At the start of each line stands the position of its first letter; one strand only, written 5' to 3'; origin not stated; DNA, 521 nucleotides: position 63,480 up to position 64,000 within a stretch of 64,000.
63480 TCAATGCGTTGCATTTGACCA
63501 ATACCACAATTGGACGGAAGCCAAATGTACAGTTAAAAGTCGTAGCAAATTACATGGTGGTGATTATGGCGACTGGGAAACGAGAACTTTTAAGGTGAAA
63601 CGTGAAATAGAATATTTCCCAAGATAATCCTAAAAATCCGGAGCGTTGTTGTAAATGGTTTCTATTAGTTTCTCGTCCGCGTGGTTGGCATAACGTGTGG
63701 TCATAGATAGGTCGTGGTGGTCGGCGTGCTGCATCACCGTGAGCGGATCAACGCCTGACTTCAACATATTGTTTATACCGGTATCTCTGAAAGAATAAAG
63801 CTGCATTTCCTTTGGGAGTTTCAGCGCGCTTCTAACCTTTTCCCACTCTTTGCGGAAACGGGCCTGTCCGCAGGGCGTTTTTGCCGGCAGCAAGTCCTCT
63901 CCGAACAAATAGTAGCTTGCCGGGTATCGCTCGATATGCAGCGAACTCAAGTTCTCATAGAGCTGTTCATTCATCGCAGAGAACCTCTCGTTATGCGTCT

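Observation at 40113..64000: tRNA-integrated ~25-kb virus-like element with no tailed-phage hallmark genes; candidate novel tailless, membrane-associated virus of Bacteroidales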

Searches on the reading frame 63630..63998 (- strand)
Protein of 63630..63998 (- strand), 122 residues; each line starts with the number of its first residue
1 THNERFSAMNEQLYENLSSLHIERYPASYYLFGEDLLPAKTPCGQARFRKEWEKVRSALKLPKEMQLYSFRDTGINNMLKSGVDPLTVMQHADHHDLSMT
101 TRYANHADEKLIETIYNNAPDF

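Call 22: search_protein_families(library=pfam, max_evalue=0.01, proteins=[window:63630-63998:-])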
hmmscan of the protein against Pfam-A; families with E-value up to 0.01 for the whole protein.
window:63630-63998:- (122 aa): 1 family
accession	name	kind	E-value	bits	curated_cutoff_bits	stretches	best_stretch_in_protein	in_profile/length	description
PF00589.27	Phage_integrase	-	7.1e-09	36.1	27.1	1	5-109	67-171/172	Phage integrase family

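Call 90: find_homologous_proteins(query=window:63630-63998:-, max_evalue=1e-10)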
Query window:63630-63998:- (122 aa): 54 proteins with E <= 1e-10 among 55 candidates.
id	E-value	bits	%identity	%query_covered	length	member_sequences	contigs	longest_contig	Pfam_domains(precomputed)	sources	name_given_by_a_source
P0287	4.7e-52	193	70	100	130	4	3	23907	PF00589.28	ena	-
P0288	2.0e-48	181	69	100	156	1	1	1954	PF00589.28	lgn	-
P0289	1.2e-43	166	64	99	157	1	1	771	PF00589.28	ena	-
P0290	2.5e-43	165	61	99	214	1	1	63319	PF00589.28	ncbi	-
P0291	5.9e-41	157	68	89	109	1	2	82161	PF00589.28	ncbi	-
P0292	1.1e-39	153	61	100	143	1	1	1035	PF00589.28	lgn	-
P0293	1.2e-39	153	58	100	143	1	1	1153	PF00589.28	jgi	jgi:integrase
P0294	3.9e-39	151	56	98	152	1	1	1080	PF00589.28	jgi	jgi:integrase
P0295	5.5e-37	144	57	100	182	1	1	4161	PF00589.28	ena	-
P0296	9.1e-37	144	57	100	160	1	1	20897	PF00589.28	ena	-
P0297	1.9e-36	142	54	100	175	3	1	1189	PF00589.28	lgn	-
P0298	4.9e-36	141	66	83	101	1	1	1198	PF00589.28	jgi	jgi:integrase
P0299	6.1e-36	141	57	95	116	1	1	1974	PF00589.28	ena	-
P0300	7.4e-36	141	63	85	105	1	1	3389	PF00589.28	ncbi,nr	ncbi:MAG: hypothetical protein LBR79_02610, partial [Oscillospiraceae bacterium]|nr:hypothetical pro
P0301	2.4e-35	139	77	66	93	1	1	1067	PF00589.28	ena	-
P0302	2.2e-34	136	57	100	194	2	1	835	PF00589.28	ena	-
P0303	2.6e-34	136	56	97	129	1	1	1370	PF00589.28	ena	-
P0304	3.0e-33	132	55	99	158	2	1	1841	PF00589.28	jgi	jgi:integrase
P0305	3.3e-33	132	73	70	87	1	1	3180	PF00589.28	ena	-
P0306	4.7e-33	132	73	70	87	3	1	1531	PF00589.28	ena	-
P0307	9.5e-33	131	58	90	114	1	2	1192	PF00589.28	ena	-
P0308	2.0e-32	130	53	100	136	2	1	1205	PF00589.28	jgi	jgi:site-specific recombinase XerD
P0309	2.1e-32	129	63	79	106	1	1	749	PF00589.28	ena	-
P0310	2.1e-32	129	54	100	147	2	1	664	PF00589.28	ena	-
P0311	2.2e-32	129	55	98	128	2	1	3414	PF00589.28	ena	-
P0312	2.6e-32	129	54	97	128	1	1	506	PF00589.28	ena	-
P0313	3.6e-32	129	65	76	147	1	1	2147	PF00589.28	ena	-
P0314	1.8e-31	127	56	84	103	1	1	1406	PF00589.28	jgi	jgi:integrase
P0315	2.2e-31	126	62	76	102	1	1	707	PF00589.28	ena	-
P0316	2.9e-31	126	59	85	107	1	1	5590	PF00589.28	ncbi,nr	ncbi:MAG: hypothetical protein FWF72_02250, partial [Paludibacter sp.]|nr:hypothetical protein [Palu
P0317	3.2e-31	126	76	61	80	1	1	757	PF00589.28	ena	-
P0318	1.0e-30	124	48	99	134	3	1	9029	PF00589.28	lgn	-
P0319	1.1e-30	124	52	100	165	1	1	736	PF00589.28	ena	-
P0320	9.4e-29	118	71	62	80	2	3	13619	PF00589.28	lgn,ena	-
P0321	9.9e-29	118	72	62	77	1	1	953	PF00589.28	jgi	jgi:integrase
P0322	1.2e-28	117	49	99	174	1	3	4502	PF00589.28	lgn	-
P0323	1.4e-28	117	50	98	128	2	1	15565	PF00589.28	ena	-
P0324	1.3e-27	114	47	98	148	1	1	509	PF00589.28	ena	-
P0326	1.5e-26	111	75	56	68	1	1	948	PF00589.28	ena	-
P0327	9.4e-26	108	72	58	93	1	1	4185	PF00589.28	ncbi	-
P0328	9.7e-26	108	50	99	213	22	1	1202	PF00589.28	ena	-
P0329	1.8e-25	107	75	56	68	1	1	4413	PF00589.28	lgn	-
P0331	6.3e-25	105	54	80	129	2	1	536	PF00589.28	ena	-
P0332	8.5e-25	105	60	69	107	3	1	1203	PF00589.28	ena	-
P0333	1.7e-23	101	68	58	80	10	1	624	PF00589.28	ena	-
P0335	1.0e-20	92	54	71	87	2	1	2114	PF00589.28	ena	-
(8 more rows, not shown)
